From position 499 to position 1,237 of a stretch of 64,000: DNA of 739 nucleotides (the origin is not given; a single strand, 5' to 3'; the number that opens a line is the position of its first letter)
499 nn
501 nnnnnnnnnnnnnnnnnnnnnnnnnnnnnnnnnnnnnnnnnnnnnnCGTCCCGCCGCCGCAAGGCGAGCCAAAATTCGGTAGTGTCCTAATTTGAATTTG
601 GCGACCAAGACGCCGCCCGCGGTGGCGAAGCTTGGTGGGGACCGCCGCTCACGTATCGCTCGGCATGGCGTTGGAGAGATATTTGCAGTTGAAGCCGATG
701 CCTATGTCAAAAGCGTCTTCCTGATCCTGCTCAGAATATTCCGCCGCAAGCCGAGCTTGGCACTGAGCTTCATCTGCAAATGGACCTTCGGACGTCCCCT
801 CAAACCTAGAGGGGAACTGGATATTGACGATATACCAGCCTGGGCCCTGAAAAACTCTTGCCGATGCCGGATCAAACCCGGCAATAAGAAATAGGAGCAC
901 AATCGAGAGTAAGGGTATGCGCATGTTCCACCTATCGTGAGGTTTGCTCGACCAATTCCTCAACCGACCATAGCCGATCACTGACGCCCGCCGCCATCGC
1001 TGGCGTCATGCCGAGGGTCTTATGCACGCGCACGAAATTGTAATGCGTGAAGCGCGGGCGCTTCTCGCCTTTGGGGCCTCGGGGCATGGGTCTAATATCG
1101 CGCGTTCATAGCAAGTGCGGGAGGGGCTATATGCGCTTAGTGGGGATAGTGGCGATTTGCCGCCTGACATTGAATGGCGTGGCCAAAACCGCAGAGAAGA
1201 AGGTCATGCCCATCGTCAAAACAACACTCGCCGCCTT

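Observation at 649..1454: Divergent pair of paralogous small secreted proteins with a shared cryptic motif architecture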

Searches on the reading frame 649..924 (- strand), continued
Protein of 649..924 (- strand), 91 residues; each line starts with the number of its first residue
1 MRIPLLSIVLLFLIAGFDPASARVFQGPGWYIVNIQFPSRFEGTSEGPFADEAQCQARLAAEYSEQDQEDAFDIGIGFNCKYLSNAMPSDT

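Call 78: find_encoding_contigs(protein=P0079, flank=4000, max_places=2)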
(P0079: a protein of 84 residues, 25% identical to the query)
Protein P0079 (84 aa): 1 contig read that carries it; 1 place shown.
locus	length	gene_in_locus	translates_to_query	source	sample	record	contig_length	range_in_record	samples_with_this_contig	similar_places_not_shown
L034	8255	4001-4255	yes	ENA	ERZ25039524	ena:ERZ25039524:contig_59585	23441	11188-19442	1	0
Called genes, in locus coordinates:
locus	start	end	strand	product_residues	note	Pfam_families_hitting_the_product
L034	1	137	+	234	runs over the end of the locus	PF18883:AC_1 (weak)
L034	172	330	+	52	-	-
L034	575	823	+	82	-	-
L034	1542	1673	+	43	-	-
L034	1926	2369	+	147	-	-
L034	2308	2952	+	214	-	-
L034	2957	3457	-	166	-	PF00583:Acetyltransf_1, PF13673:Acetyltransf_10, PF13508:Acetyltransf_7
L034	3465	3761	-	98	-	PF08681:TacA1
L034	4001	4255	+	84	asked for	-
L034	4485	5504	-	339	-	PF20668:DUF6815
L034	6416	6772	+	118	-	PF07719:TPR_2 (faint)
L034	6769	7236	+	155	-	PF13414:TPR_11 (faint), PF13431:TPR_17 (faint), PF13371:TPR_9, PF07719:TPR_2 (weak)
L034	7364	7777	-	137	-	PF19889:DUF6362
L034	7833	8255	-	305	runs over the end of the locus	-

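Call 82: search_protein_families(library=padloc, proteins=[window:649-924:-, P0041], max_evalue=1)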
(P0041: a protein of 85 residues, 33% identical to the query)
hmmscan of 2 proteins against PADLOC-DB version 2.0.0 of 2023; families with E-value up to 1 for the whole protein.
window:649-924:- (91 aa): 0 families

P0041 (85 aa): 0 families

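Call 83: search_protein_families(library=phrogs, proteins=[window:649-924:-, P0041], max_evalue=1)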
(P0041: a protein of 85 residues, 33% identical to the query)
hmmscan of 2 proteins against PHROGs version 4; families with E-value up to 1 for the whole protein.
window:649-924:- (91 aa): 0 families

P0041 (85 aa): 0 families

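Call 85: search_protein_families(library=ncbifam, alignment_id=A2, max_evalue=1)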
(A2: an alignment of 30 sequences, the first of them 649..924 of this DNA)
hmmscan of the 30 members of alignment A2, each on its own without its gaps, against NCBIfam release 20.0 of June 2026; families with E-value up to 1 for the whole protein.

A. member 1, window:649-924:- (91 aa): 0 families

B. families by the number of members that match (of 30 scanned): 4 families
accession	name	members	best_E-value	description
NF050024.1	7betaHSDH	1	0.052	7beta-hydroxysteroid dehydrogenase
TIGR03366.1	HpnZ_proposed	1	0.086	putative phosphonate catabolism associated alcohol dehydrogenase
TIGR00800.1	ncs1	1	0.15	NCS1 family nucleobase:cation symporter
TIGR01168.1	YSIRK_signal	1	0.73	YSIRK-type signal peptide-containing protein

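Call 89: search_protein_families(library=pfam, proteins=[L012:3118-3657:+, L004:6250-6543:+, L014:2653-3183:+], max_evalue=0.01)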
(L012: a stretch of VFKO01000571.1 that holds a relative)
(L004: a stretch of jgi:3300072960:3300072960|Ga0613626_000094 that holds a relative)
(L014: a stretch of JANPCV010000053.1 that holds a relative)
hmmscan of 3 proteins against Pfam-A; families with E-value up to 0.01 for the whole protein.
L012:3118-3657:+ (179 aa): 2 families
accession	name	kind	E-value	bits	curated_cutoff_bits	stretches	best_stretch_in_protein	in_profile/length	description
PF05163.17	DinB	-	4.6e-17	62.9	23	1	14-155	7-143/165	DinB family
PF12867.12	DinB_2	-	2.5e-06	28.4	24.8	1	25-150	8-128/128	DinB superfamily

L004:6250-6543:+ (97 aa): 0 families

L014:2653-3183:+ (176 aa): 20 families
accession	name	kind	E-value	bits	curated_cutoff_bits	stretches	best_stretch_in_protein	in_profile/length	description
PF07719.23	TPR_2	-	2.2e-12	46.5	27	2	96-125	5-34/34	Tetratricopeptide repeat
PF13414.12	TPR_11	-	1.4e-11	44.3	26.8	1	99-140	1-42/42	TPR repeat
PF00515.34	TPR_1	-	2e-11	43.7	27.8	2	96-125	5-34/34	Tetratricopeptide repeat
PF14559.12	TPR_19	-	6e-11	43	25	2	73-113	6-46/68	Tetratricopeptide repeat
PF13181.12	TPR_8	-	2.2e-10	40.3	25.7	1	93-125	2-34/34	Tetratricopeptide repeat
PF13428.12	TPR_14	-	5.8e-09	36.2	23.5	1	96-133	5-42/44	Tetratricopeptide repeat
PF13371.12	TPR_9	-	7.2e-09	36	35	2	98-169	1-72/73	Tetratricopeptide repeat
PF13176.12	TPR_7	-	2.6e-08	33.7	27.9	1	97-125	4-32/36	Tetratricopeptide repeat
PF13431.12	TPR_17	-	6.6e-08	32.7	24.4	1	115-146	2-33/34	Tetratricopeptide repeat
PF13432.12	TPR_16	-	3.4e-07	31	32.7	2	75-125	14-64/65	Tetratricopeptide repeat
PF13174.12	TPR_6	-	4.2e-07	30.6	26.3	1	131-158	5-32/33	Tetratricopeptide repeat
PF23914.1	TPR_CcmH_CycH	-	4e-06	27.2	42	1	85-125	43-83/158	Cytochrome c-type biogenesis protein H TPR domain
PF13429.12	TPR_15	-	8.2e-06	25.9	26.2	0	129-165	149-185/280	Tetratricopeptide repeat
PF24575.1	TPR_Slam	-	8.9e-06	26.5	35.2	0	65-104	54-93/104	Surface lipoprotein assembly modifier, N-terminal TPR repeats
PF09976.15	TPR_21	-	0.00023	21.4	25.5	0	62-121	117-175/193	Tetratricopeptide repeat-like domain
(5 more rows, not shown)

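Call 91: find_related_loci(query=A5, collection=viral_contigs, flank=4000)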
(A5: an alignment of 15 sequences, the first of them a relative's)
Query A5 (85 aa) in viral_contigs; peptide patterns used: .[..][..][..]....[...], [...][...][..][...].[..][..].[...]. (x = any residue, [..] = any of these).
31 stretches matched a pattern, but none encodes a relative of the query by tblastn (E <= 1e-3).

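Call 92: find_related_loci(query=A8, collection=viral_contigs, flank=4000)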
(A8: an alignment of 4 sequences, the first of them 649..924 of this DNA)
Query A8 (91 aa) in viral_contigs; peptide patterns used: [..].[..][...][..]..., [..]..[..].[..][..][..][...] (x = any residue, [..] = any of these).
21 stretches matched a pattern, but none encodes a relative of the query by tblastn (E <= 1e-3).

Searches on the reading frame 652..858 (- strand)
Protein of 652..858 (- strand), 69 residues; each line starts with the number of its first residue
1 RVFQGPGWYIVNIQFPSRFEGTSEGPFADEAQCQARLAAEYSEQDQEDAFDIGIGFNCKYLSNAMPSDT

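Call 15: find_related_loci(query=A1, collection=genome_contigs, flank=6000)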
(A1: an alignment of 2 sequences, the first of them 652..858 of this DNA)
Query A1 (69 aa) in genome_contigs; peptide patterns used: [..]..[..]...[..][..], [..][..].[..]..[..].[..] (x = any residue, [..] = any of these).
81 stretches matched a pattern, but none encodes a relative of the query by tblastn (E <= 1e-3).

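Call 16: search_solved_structures(query=A1, max_evalue=10)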
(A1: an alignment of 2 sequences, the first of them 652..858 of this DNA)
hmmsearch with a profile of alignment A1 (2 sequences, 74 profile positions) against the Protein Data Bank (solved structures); distinct sequences matched with E-value up to 10: 0.

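Call 18: search_protein_representatives(alignment_id=A1)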
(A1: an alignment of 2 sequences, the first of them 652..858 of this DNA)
Query: 2 sequences, 74 profile positions. Proteins with E-value up to 0.001 (for the whole library): 39; up to 1e-10: 3; up to 1e-30: 1. The best 39 are listed.
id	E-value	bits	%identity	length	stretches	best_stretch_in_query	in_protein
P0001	5.4e-36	138.7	-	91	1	4-74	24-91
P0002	4.9e-26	106.8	-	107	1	1-74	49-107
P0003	4.9e-15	71.5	-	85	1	4-74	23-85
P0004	7.3e-10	55.0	-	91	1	2-73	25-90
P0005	7.8e-08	48.5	-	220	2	3-52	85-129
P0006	1.3e-07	47.8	-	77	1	4-73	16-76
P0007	1.3e-07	47.7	-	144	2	3-53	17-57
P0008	2.1e-07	47.1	-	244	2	3-52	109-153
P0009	9.2e-07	45.0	-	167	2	2-44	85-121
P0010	9.6e-07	45.0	-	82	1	2-64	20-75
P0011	1.0e-06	44.9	-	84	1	2-72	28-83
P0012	1.2e-06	44.7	-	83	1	4-73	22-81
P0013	2.4e-06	43.7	-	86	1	4-73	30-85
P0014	6.7e-06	42.3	-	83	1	4-72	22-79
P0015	8.5e-06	41.9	-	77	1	4-73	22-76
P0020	3.9e-05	39.8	-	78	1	2-73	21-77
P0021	5.1e-05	39.4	-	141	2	5-58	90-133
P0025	9.7e-05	38.6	-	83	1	2-73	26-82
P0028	1.8e-04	37.7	-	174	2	3-65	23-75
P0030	2.8e-04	37.1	-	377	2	5-65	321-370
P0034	4.1e-04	36.6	-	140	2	4-43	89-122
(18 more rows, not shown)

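Call 31: list_cluster_members(proteins=[P0025, P0045, P0051, P0056, P0063, P0078, P0002, P0001])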
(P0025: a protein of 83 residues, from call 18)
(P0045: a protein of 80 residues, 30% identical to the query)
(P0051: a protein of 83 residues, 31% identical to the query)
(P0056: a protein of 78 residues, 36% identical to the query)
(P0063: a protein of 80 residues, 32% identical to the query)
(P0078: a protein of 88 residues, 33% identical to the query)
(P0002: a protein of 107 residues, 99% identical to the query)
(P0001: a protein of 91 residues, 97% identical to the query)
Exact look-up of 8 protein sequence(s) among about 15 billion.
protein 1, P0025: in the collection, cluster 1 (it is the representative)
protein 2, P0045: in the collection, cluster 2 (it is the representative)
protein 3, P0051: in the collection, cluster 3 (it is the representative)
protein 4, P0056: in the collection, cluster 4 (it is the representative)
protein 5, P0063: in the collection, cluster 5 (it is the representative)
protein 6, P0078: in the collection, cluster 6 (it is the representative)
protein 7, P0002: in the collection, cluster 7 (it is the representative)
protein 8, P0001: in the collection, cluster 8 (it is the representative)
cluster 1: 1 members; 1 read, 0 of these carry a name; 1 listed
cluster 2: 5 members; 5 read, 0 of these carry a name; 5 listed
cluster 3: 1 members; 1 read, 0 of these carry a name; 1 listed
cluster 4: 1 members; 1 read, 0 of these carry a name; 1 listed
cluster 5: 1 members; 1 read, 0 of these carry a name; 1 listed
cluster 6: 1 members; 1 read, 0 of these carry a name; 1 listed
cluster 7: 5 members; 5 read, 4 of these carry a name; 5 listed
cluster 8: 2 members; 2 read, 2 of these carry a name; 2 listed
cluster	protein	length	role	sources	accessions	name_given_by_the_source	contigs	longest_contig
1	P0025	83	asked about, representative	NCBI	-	-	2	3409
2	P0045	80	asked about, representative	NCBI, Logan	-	-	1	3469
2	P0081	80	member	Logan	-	-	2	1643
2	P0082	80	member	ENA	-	-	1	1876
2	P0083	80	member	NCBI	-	-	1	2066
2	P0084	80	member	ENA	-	-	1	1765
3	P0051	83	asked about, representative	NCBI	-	-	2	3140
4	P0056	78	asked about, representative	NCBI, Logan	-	-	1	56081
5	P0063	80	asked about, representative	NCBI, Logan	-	-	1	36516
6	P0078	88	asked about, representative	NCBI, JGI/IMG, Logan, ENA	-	-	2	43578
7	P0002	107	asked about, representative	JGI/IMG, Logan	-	hypothetical protein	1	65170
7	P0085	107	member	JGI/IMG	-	hypothetical protein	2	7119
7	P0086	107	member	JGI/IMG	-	hypothetical protein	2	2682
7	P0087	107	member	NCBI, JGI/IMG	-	hypothetical protein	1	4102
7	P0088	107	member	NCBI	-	-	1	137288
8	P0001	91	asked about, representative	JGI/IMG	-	hypothetical protein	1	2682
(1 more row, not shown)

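Call 46: find_encoding_contigs(protein=P0003, flank=5000, max_places=4)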
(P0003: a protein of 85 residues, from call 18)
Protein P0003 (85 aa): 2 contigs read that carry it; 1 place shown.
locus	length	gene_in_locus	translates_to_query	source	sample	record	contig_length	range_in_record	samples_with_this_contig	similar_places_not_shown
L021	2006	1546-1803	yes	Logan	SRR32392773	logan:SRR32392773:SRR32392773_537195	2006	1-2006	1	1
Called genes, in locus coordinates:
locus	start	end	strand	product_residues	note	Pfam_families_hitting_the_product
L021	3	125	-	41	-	?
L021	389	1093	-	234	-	-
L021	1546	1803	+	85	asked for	-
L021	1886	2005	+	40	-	?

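Call 47: find_encoding_contigs(protein=P0006, flank=5000, max_places=4)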
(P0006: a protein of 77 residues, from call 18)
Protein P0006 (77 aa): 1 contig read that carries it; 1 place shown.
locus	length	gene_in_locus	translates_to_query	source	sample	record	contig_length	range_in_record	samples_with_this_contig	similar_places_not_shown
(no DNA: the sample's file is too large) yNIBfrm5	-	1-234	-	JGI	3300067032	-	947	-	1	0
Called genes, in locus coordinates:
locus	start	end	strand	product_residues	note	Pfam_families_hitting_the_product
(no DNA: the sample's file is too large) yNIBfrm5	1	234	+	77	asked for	?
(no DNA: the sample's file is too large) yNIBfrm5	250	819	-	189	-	PF01844:HNH, PF14279:HNH_5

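Call 66: predict_structure(alignment_id=A7)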
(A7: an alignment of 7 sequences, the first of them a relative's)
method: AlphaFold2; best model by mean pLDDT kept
length: 141 residues; sequences in the alignment: 7
mean_pLDDT: 73.8   pTM: 0.49
mean pLDDT of the five models: 73.8, 72.6, 69.6, 69.6, 69.5
residues with pLDDT >= 90: 25; 70-90: 68; 50-70: 25; < 50: 23
segments of 3 or more residues with pLDDT < 50: 11-32
pLDDT, mean of each block of 10 residues (from residue 1): 55 43 42 68 76 89 88 84 71 85 79 89 78 86 64
secondary structure, 60 per line:
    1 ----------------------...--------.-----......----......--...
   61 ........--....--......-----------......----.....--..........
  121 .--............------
elements in order: E40-45 E50-55 H58-68 H71-74 E77-82 E94-99 E104-108 H111-121 H124-129 E130-135

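Call 74: search_dna_similar(query=window:652-858:-, collection=plasmids, mode=protein, max_evalue=0.01, max_rows=20)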
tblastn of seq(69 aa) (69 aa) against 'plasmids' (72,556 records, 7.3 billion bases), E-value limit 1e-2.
No match.

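Call 76: find_encoding_contigs(protein=P0020, flank=4000, max_places=2)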
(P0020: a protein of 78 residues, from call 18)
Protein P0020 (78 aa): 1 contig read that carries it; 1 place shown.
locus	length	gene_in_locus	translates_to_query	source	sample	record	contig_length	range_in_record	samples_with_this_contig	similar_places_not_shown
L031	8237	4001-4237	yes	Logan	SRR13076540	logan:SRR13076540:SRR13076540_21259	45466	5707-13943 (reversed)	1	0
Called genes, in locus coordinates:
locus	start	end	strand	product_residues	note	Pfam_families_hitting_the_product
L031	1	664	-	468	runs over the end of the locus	PF00211:Guanylate_cyc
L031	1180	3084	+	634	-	PF07715:Plug, PF00593:TonB_dep_Rec_b-barrel, PF13609:Porin_4 (weak), PF14905:OMP_b-brl_3 (weak)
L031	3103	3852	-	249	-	PF00196:GerE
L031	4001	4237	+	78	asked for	-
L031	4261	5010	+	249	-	PF03328:HpcH_HpaI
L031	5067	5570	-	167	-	PF10807:DUF2541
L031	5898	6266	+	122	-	-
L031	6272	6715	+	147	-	-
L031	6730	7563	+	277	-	PF01223:Endonuclease_NS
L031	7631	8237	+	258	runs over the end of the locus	PF00378:ECH_1, PF16113:ECH_2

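Call 82: search_protein_families(library=padloc, proteins=[P0003], max_evalue=1)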
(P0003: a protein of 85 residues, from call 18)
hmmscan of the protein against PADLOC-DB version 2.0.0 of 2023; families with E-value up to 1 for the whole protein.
P0003 (85 aa): 0 families

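Call 83: search_protein_families(library=phrogs, proteins=[P0003], max_evalue=1)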
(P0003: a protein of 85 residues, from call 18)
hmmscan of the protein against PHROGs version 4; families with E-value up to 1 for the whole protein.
P0003 (85 aa): 0 families

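Call 89: search_protein_families(library=pfam, proteins=[P0030, P0009, P0005], max_evalue=0.01)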
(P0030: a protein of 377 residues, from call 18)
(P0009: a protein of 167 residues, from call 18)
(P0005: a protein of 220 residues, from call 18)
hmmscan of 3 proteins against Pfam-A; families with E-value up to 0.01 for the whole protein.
P0030 (377 aa): 6 families
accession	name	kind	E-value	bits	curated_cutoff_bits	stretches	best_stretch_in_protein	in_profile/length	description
PF12796.13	Ank_2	-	1.1e-29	103.3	27.3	3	43-131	1-88/90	Ankyrin repeats (3 copies)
PF13637.12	Ank_4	-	3.3e-23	81.7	22.7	3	43-92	1-50/50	Ankyrin repeats (many copies)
PF00023.36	Ank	-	1.6e-22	78.8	21.1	1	135-165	1-31/33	Ankyrin repeat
PF13857.12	Ank_5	-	3.3e-16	59.6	27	2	122-173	1-53/56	Ankyrin repeats (many copies)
PF13606.12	Ank_3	-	5.6e-16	57.2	22.3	1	135-164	1-30/30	Ankyrin repeat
PF23745.1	ANK_LRRK2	-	2.9e-05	24.4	27.5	0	139-195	34-86/130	LRRK2 ANK repeat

P0009 (167 aa): 0 families

P0005 (220 aa): 1 family
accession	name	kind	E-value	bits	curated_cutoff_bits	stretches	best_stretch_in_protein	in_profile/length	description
PF13627.12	LptM_cons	-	0.0003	21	27.3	1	23-40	2-19/23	LPS-assembly lipoprotein LptM, conserved region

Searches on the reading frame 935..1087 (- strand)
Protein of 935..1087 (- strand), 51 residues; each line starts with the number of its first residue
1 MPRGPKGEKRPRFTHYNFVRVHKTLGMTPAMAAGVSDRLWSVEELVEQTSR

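Call 4: search_protein_families(library=pfam, proteins=[window:935-1087:-], max_evalue=1)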
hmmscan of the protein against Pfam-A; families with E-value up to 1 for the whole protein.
seq(51 aa): 0 families

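Call 17: search_dna_similar(query=window:935-1087:-, collection=plasmids, mode=protein, max_rows=10)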
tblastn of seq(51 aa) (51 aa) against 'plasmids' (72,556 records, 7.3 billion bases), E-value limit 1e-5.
Records with a match: 7; places in all: 7; records where one place covers at least 80% of the query: 0.
Best place of each record, by identity: 60-80% 6; <60% 1.
By first word of the organism name: Mesorhizobium 2; Methylocapsa 1; Hoeflea 1; Acidiphilium 1; Bosea 1; Methylobacterium 1.
By predicted mobility (MOB-suite, as given by PLSDB): non-mobilizable 7.
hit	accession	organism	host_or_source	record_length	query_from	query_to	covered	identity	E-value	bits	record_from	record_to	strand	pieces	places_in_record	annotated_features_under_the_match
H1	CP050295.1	Mesorhizobium loti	Oxytropis kamtschatica,cell ...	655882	13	46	67%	70.6%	7e-10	59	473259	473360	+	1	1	IS1 family transposase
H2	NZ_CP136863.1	Methylocapsa polymorpha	Shagnum peat sample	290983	14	46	65%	69.7%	1e-8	55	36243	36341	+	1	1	helix-turn-helix domain-containing protein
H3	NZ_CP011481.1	Hoeflea sp. IMCC20628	-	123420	13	46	67%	61.8%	1e-6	49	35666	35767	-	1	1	IS1 family transposase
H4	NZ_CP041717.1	Acidiphilium multivorum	Cell culture,activated sludge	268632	16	47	63%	65.6%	2e-6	49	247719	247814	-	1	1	IS1 family transposase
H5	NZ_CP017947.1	Bosea sp. Tri-49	Oxytropis triphylla,cell culture,root ...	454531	15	46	63%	62.5%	3e-7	51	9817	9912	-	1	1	none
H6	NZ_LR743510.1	Methylobacterium bullatum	-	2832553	16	46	61%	64.5%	1e-6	49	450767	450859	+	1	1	none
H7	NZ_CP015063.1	Mesorhizobium ciceri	Cicer arietinum,Pure Sample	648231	13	46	67%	55.9%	9e-6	47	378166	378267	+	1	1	none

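Call 88: get_annotated_region(hit=H1, flank=1500)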
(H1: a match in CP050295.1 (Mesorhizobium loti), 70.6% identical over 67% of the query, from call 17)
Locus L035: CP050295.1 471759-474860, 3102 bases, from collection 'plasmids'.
description: Mesorhizobium loti strain 582 plasmid p_1, complete sequence
organism: Mesorhizobium loti (NCBI taxid 381)
taxonomy: Bacteria; Pseudomonadota; Alphaproteobacteria; Hyphomicrobiales; Phyllobacteriaceae; Mesorhizobium; Mesorhizobium loti
host: -; source: Oxytropis kamtschatica,cell culture,root nodule; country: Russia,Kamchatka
typing (MOB-suite, as given by PLSDB): non-mobilizable; mating-pair formation MPF_T
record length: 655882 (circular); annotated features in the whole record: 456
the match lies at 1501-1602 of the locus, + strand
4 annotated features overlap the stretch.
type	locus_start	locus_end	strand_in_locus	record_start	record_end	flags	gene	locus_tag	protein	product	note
CDS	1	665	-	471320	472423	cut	-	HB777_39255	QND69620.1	helix-turn-helix domain-containing protein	-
CDS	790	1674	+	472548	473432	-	-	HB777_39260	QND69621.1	IS1 family transposase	-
CDS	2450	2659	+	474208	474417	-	-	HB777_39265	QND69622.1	hypothetical protein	-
CDS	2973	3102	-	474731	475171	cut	-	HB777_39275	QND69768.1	hypothetical protein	-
